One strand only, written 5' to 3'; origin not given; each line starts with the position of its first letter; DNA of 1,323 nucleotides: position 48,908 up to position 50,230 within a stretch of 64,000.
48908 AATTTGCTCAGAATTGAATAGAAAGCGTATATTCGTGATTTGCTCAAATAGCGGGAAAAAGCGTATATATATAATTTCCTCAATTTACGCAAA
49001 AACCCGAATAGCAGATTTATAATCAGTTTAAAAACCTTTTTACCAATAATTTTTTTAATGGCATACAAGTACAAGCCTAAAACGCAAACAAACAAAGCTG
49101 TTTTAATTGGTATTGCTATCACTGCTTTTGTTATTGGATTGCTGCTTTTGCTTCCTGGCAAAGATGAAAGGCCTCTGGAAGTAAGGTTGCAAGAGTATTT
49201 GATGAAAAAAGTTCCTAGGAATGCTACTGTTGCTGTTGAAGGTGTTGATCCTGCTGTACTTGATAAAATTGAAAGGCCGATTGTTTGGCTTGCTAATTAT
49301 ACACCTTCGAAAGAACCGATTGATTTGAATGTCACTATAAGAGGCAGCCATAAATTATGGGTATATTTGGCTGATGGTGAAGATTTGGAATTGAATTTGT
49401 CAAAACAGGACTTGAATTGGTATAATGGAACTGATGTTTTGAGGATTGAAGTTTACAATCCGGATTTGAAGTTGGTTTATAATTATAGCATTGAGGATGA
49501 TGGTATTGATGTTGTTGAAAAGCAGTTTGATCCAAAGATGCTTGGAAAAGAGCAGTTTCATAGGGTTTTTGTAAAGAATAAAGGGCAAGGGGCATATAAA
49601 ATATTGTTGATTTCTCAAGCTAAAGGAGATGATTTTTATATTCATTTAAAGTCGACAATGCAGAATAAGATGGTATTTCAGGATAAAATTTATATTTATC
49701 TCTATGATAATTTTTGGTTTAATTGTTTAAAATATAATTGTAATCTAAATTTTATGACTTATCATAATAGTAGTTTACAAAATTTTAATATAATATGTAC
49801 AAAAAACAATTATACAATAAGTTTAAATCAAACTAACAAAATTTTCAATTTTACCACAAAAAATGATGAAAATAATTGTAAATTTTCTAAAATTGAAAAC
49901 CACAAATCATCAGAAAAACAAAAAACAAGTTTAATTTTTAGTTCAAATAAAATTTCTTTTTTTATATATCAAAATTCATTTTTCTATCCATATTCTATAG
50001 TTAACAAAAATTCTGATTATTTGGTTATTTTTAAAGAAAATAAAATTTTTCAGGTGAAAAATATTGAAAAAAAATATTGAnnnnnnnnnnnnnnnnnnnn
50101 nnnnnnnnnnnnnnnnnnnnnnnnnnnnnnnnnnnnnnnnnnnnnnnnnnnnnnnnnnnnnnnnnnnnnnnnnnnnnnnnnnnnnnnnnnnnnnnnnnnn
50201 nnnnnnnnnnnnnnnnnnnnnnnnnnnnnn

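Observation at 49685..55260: Very low-GC island carrying a GT-C-like membrane protein and three GT4 glycosyltransferases, with its left junction inside ORF 49058-50080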

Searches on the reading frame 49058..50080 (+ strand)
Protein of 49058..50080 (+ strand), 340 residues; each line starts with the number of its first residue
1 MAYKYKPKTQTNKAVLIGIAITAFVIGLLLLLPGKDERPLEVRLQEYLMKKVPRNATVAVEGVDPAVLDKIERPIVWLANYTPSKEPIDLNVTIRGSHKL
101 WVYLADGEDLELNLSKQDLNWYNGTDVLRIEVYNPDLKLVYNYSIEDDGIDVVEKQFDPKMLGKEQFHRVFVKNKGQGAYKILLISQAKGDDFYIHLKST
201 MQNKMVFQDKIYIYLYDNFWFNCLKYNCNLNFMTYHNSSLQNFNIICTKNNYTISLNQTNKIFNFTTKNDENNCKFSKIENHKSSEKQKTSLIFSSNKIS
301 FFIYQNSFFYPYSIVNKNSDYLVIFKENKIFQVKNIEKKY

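Call 5: search_protein_families(library=pfam, proteins=[window:49058-50080:+], max_evalue=0.01)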
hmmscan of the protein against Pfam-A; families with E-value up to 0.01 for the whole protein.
window:49058-50080:+ (340 aa): 0 families

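Call 8: find_encoding_contigs(protein=window:49058-50080:+, flank=10000, max_places=10)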
Protein window:49058-50080:+ (340 aa): no gene with exactly this product is on record in the collection.

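Call 10: find_homologous_proteins(query=window:49058-50080:+, max_evalue=0.001)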
Query window:49058-50080:+ (340 aa): 6 proteins with E <= 0.001 among 1844 candidates.
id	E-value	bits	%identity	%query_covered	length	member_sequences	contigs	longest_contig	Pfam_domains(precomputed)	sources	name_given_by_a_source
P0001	2.7e-225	764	100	100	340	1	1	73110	-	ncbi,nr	ncbi:MAG: hypothetical protein N3D75_03800 [Candidatus Aenigmarchaeota archaeon]|nr:hypothetical pro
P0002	3.7e-89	317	51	92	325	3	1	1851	-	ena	-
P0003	2.7e-14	71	30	85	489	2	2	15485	-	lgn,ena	-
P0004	4.3e-13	67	30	79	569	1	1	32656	-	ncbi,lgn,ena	-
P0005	4.0e-9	54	30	54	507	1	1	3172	-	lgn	-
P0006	2.2e-8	51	28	71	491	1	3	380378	-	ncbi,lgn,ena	ncbi:MAG: hypothetical protein AAB553_01655 [Patescibacteria group bacterium]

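Call 12: find_encoding_contigs(protein=P0002, flank=10000)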
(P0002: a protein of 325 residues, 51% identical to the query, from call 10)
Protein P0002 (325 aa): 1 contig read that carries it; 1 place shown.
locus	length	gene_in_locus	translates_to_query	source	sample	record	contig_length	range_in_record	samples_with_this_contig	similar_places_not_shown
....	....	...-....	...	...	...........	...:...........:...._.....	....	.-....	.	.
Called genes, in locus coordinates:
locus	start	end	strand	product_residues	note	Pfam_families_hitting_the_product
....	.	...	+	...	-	?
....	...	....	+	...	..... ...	-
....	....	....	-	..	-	?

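Call 16: find_related_loci(query=A1, collection=genome_contigs, flank=10000)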
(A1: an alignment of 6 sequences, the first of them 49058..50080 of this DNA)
Query A1 (340 aa) in genome_contigs; peptide patterns used: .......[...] (x = any residue, [..] = any of these).
32 stretches matched a pattern; 23 encode a relative of the query (tblastn E <= 1e-3); 23 distinct loci.
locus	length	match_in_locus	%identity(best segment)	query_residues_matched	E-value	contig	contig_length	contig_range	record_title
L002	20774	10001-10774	31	59-323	7e-21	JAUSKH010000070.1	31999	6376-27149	MAG: Nanoarchaeota archaeon isolate E14_metabat.bin.43 E14_k141_1098664, whole genome shotgun sequence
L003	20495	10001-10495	32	91-265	3e-20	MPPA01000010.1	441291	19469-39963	MAG: Methanococcoides sp. EBM-47 k99_9000, whole genome shotgun sequence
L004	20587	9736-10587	28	44-337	1e-18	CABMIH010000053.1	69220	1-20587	uncultured archaeon isolate LFW-280_3_2 genome assembly, contig: LFW28032_57, whole genome shotgun sequence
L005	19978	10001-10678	29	91-324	2e-19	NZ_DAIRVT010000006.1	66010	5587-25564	MAG: Methanomethylovorans sp. isolate CTOTU29525 NODE_316_length_66010_cov_19.091077, whole genome shotgun sequence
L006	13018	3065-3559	34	91-265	3e-20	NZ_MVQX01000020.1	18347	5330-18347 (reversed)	MAG: Methanomethylovorans sp. PtaU1.Bin093 A4E24_contig000020, whole genome shotgun sequence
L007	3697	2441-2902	31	95-258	2e-17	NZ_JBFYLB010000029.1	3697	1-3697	MAG: Methanomethylovorans sp. isolate PPR_0024 PPR_0024.fa_k121_770973, whole genome shotgun sequence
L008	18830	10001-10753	31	82-330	4e-17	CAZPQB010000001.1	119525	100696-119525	MAG TPA_asm: uncultured Dehalococcoidaceae bacterium isolate SRP214966_co4_72 genome assembly, contig: NODE_27_length_11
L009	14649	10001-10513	30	90-257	1e-16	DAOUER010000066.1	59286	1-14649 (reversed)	MAG TPA_asm: Dehalococcoidales bacterium isolate N6_303 k139_2239195, whole genome shotgun sequence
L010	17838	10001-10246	45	69-154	5e-16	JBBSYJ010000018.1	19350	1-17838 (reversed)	MAG: Nanoarchaeota archaeon isolate H32-bin101_1 H32_bin101_1_000000000018, whole genome shotgun sequence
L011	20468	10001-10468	34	94-257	9e-16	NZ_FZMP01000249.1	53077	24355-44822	Candidatus Methanoperedens nitroreducens isolate Mnv1, whole genome shotgun sequence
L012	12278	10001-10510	30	78-245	2e-15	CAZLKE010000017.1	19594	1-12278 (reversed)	MAG TPA_asm: uncultured Gammaproteobacteria bacterium isolate SRP050083_co1_414 genome assembly, contig: NODE_1092_lengt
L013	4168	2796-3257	29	95-258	2e-15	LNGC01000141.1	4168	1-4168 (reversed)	MAG: Candidatus Methanofastidiosum methylothiophilum isolate U1lsi0528_Bin055 AMQ22_contig000141, whole genome shotgun s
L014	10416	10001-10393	35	76-213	3e-15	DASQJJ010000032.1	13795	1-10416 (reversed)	MAG TPA_asm: Candidatus Eisenbacteria bacterium isolate SMAG_U11883 k141_1882424, whole genome shotgun sequence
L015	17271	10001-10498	29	94-263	6e-15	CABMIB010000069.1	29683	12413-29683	uncultured archaeon isolate LFW-280_3_1 genome assembly, contig: LFW28031_52, whole genome shotgun sequence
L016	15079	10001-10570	27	78-269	1e-14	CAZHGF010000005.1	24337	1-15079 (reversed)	MAG TPA_asm: uncultured Gammaproteobacteria bacterium isolate binchicken_co134_1283 genome assembly, contig: NODE_4280_l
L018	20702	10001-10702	28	78-320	5e-14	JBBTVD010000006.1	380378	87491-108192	MAG: Patescibacteria group bacterium isolate H14-bin010_1 H14_bin010_1_000000000006, whole genome shotgun sequence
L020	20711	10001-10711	28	93-328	2e-16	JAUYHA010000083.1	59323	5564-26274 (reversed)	MAG: Dehalococcoidales bacterium isolate C24_maxbin.057 C24_k141_477465, whole genome shotgun sequence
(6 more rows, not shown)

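Call 19: search_protein_families(library=ncbifam, proteins=[window:49058-50080:+], max_evalue=0.01)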
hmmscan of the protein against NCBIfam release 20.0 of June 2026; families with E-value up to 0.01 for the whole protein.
window:49058-50080:+ (340 aa): 0 families

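Call 52: find_homologous_proteins(query=A1, max_evalue=0.00001)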
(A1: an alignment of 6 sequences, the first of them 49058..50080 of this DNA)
Query A1 (6 sequences) (340 aa, profile of the alignment): 13 proteins with E <= 0.00001 among 8000 candidates.
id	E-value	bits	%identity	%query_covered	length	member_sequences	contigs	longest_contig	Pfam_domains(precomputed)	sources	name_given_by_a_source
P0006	1.1e-200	686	28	71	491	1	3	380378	-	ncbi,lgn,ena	ncbi:MAG: hypothetical protein AAB553_01655 [Patescibacteria group bacterium]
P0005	2.1e-199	681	30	54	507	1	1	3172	-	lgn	-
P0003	3.1e-183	628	30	85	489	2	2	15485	-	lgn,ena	-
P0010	1.2e-176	606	28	64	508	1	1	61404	-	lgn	-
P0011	1.0e-156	541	29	56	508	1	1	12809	-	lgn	-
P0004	7.5e-156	538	30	79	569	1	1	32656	-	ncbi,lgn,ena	-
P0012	1.9e-150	520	28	58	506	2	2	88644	-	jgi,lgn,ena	-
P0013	2.3e-138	480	27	65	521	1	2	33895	-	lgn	-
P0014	1.3e-135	471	31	56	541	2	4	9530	-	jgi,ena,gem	-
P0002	2.1e-104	368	51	92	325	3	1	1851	-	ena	-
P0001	6.2e-102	360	100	100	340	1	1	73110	-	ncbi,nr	ncbi:MAG: hypothetical protein N3D75_03800 [Candidatus Aenigmarchaeota archaeon]|nr:hypothetical pro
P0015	1.9e-99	352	35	41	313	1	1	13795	-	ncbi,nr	ncbi:MAG TPA: hypothetical protein VEW42_02310, partial [Candidatus Eisenbacteria bacterium]|nr:hypo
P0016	1.4e-86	309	25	48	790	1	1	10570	-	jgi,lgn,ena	-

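Call 62: predict_structure(alignment_id=A5)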
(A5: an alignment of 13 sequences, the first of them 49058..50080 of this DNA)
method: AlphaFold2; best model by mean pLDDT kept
length: 340 residues; sequences in the alignment: 13
mean_pLDDT: 67.5   pTM: 0.65
mean pLDDT of the five models: 67.5, 58.3, 56.2, 54.8, 52.3
residues with pLDDT >= 90: 39; 70-90: 115; 50-70: 125; < 50: 61
segments of 3 or more residues with pLDDT < 50: 1-10, 32-34, 53-63, 72-76, 313-340
pLDDT, mean of each block of 10 residues (from residue 1): 38 67 75 56 58 46 48 50 84 87 88 87 76 88 80 55 81 86 85 86 85 75 67 61 62 58 65 68 58 71 80 42 42 40
secondary structure, 60 per line:
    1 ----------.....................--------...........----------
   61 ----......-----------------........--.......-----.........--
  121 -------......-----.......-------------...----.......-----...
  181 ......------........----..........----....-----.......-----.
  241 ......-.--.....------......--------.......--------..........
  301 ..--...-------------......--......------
elements in order: H11-31 H40-50 H65-70 E88-95 E98-104 E110-118 E128-133 E139-145 E166-172 E178-186 E193-200 E205-214 E219-222 E228-234 E240-246 E251-255 E262-267 E276-282 E291-302 E321-326 E329-334

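Call 64: fold_search(model_id=the predicted structure, library=pdb)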
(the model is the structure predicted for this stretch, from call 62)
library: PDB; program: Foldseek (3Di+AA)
matches with E <= 10: 1629; with E <= 0.001: 3
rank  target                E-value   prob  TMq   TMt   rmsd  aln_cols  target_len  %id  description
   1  6za2_A                5.2e-04  0.94  0.21  0.08  15.1       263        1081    9  Crystal structure of dimeric latent PorU from Porphyromonas gingivalis (released 2021-09-29)
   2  6za2_B                6.2e-04  0.94  0.21  0.08  14.9       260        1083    8  Crystal structure of dimeric latent PorU from Porphyromonas gingivalis (released 2021-09-29)
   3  6v1v_A                9.6e-04  0.63  0.16  0.08  20.1       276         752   12  VIP3B (VIP3B_2160) adapted for crystallization (released 2019-12-18)
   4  5x7o_A                1.2e-03  0.84  0.18  0.06  16.8       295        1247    6  Crystal structure of Paenibacillus sp. 598K alpha-1,6-glucosyltransferase (released 2017-07-26)
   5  7rsl_A                1.3e-03  0.96  0.19  0.26  20.2       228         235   17  Seipin forms a flexible cage at lipid droplet formation sites (released 2022-02-09)
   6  1w8x_F                1.8e-03  0.69  0.18  0.16  15.8       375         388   10  Structural analysis of PRD1 (released 2004-11-11)
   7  9eui_Q                2.2e-03  0.75  0.20  0.09  19.7       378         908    7  Cryo-EM structure of Staphylococcus aureus bacteriophage phi812 baseplate in the post-contraction state - complete (released 2025-04-09)
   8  6v1v_B                2.2e-03  0.38  0.14  0.07  20.5       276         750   13  VIP3B (VIP3B_2160) adapted for crystallization (released 2019-12-18)
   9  6q5u_G                2.4e-03  0.57  0.16  0.15  15.2       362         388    9  High resolution electron cryo-microscopy structure of the bacteriophage PR772 (released 2019-06-19)
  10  8k1b_A                3.8e-03  0.75  0.19  0.24  15.4       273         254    6  SID1 transmembrane family member 1 (released 2024-07-10)
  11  8k13_A                5.2e-03  0.85  0.19  0.13  14.6       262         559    9  SID1 transmembrane family member 1 (released 2024-07-10)
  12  8rew_C                5.9e-03  0.87  0.19  0.28  22.5       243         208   12  CryoEM structure of human GARP-lTGFbeta1 in complex with a Fab fragment derived from an activating antibody. (released 2025-03-26)
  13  7oxr_A                6.2e-03  0.92  0.20  0.33  12.5       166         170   17  Cryo-EM structure of yeast Sei1 with locking helix deletion (released 2021-10-13)
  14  4yu5_B                6.9e-03  0.69  0.19  0.11  20.1       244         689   12  Crystal structure of selenomethionine variant of Bacillus anthracis immune inhibitor A2 peptidase zymogen (released 2015-10-28)
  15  9qxq                  6.9e-03  0.38  0.15  0.06  20.6       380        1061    6  native structure of full-length pesticidal protein Cry1Ca18 at pH9, from crystals formed in vivo (released 2026-02-11)
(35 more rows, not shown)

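Call 75: search_protein_families(library=pfam, proteins=[L020:5743-7392:+, L014:5437-7056:+, L020:11330-12919:+, L020:10909-11370:+, L014:7016-7975:+], max_evalue=0.1)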
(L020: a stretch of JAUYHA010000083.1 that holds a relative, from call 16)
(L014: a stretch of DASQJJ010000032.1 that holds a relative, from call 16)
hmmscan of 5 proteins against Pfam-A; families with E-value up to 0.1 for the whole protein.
L020:5743-7392:+ (549 aa): 1 family
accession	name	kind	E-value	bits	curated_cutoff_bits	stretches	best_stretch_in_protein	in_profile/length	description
PF13231.12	PMT_2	-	1.5e-13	51.7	26.1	1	128-265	25-159/160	Dolichyl-phosphate-mannose-protein mannosyltransferase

L014:5437-7056:+ (539 aa): 2 families
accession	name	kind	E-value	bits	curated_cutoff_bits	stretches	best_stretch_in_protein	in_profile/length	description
PF13231.12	PMT_2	-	1e-06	29.5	26.1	1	124-253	22-153/160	Dolichyl-phosphate-mannose-protein mannosyltransferase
PF17461.7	DUF5423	-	0.019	14.3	25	1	378-437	18-80/348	Family of unknown function (DUF5423)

L020:11330-12919:+ (529 aa): 3 families
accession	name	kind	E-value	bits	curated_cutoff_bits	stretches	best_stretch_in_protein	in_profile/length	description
PF13231.12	PMT_2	-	2.9e-08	34.5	26.1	1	155-279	25-158/160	Dolichyl-phosphate-mannose-protein mannosyltransferase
PF10034.15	Dpy19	-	0.0024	16.5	27.2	1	328-430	421-526/653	Q-cell neuroblast polarisation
PF20604.3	DUF6798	-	0.045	13.9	26.9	0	415-449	4-37/61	Domain of unknown function (DUF6798)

L020:10909-11370:+ (153 aa): 0 families

L014:7016-7975:+ (319 aa): 5 families
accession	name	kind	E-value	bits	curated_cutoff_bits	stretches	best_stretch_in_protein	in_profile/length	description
PF00535.33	Glycos_transf_2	-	1.4e-18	67.8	23.3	1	29-200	2-168/168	Glycosyl transferase family 2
PF13632.12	Glyco_trans_2_3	-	1.5e-10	41.7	27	1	112-281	2-171/198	Glycosyl transferase family group 2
PF13641.12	Glyco_tranf_2_3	-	1.8e-09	38.4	27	1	27-240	3-215/230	Glycosyltransferase like family 2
PF02709.20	Glyco_transf_7C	-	0.00052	20.1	23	1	171-231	6-67/78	N-terminal domain of galactosyltransferase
PF13506.12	Glyco_transf_21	-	0.041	13.8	21.7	1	108-203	30-121/174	Glycosyl transferase family 21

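Call 79: search_protein_families(library=pfam, proteins=[L011:2800-4281:+, L011:4278-4910:+, L018:5364-7151:+, L018:7153-8037:+], max_evalue=0.01)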
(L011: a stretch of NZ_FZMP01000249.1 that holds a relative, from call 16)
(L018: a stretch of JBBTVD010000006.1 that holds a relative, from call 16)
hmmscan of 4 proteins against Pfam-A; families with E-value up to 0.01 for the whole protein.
L011:2800-4281:+ (493 aa): 0 families

L011:4278-4910:+ (210 aa): 3 families
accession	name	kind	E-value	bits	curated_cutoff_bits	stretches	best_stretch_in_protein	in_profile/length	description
PF13439.12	Glyco_transf_4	-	1.3e-20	74.5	28.5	1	17-187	3-169/170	Glycosyltransferase Family 4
PF13477.12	Glyco_trans_4_2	-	8.3e-07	29.7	23.4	1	20-151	11-136/139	Glycosyl transferase 4-like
PF13579.12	Glyco_trans_4_4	-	1.6e-05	25.7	29.7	1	17-183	2-158/158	Glycosyl transferase 4-like domain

L018:5364-7151:+ (595 aa): 1 family
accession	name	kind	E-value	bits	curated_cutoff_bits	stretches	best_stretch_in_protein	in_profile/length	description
PF13231.12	PMT_2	-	8.8e-06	26.5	26.1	1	108-260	3-154/160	Dolichyl-phosphate-mannose-protein mannosyltransferase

L018:7153-8037:+ (294 aa): 5 families
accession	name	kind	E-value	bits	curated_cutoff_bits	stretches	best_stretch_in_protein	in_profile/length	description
PF00535.33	Glycos_transf_2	-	6.1e-20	72.3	23.3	1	7-176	1-167/168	Glycosyl transferase family 2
PF13641.12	Glyco_tranf_2_3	-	3.4e-14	53.9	27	1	6-221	3-219/230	Glycosyltransferase like family 2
PF13632.12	Glyco_trans_2_3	-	1e-08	35.7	27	1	90-262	3-166/198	Glycosyl transferase family group 2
PF13506.12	Glyco_transf_21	-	6.1e-07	29.5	21.7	1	84-215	29-154/174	Glycosyl transferase family 21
PF10111.15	Glyco_tranf_2_2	-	3.3e-06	27.2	27.3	1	30-184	26-186/276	Glycosyltransferase like family 2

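Call 97: search_protein_representatives(alignment_id=A5)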
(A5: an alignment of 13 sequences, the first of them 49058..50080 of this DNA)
Query: 13 sequences, 491 profile positions. Proteins with E-value up to 0.001 (for the whole library): 1511; up to 1e-10: 1157; up to 1e-30: 686. The best 150 are listed.
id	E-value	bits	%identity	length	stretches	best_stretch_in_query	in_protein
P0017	1.2e-180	618.0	-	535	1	7-491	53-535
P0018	2.8e-180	616.8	-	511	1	7-490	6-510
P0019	2.5e-163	560.9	-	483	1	15-490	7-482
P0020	2.3e-155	534.6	-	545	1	2-489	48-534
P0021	3.8e-152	524.0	-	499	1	16-489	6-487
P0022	1.1e-150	519.1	-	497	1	20-491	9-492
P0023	9.3e-149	512.8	-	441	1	4-394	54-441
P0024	7.9e-148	509.7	-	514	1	15-489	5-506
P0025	4.9e-147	507.1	-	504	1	5-489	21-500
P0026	4.3e-146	504.0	-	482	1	12-490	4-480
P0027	5.2e-146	503.7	-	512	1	11-490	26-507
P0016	3.1e-141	488.0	-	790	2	14-476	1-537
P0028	6.1e-140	483.7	-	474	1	20-490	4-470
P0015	4.8e-139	480.8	-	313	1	12-323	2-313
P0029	5.0e-138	477.4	-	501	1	12-488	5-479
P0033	5.7e-133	460.7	-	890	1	7-491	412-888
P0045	5.3e-113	394.9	-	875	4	197-359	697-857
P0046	9.9e-113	394.0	-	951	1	7-491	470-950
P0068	3.3e-95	336.2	-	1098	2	6-458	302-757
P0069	1.4e-94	334.1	-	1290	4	197-490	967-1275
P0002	5.0e-82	292.7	-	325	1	141-416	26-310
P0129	1.5e-67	244.9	-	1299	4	197-429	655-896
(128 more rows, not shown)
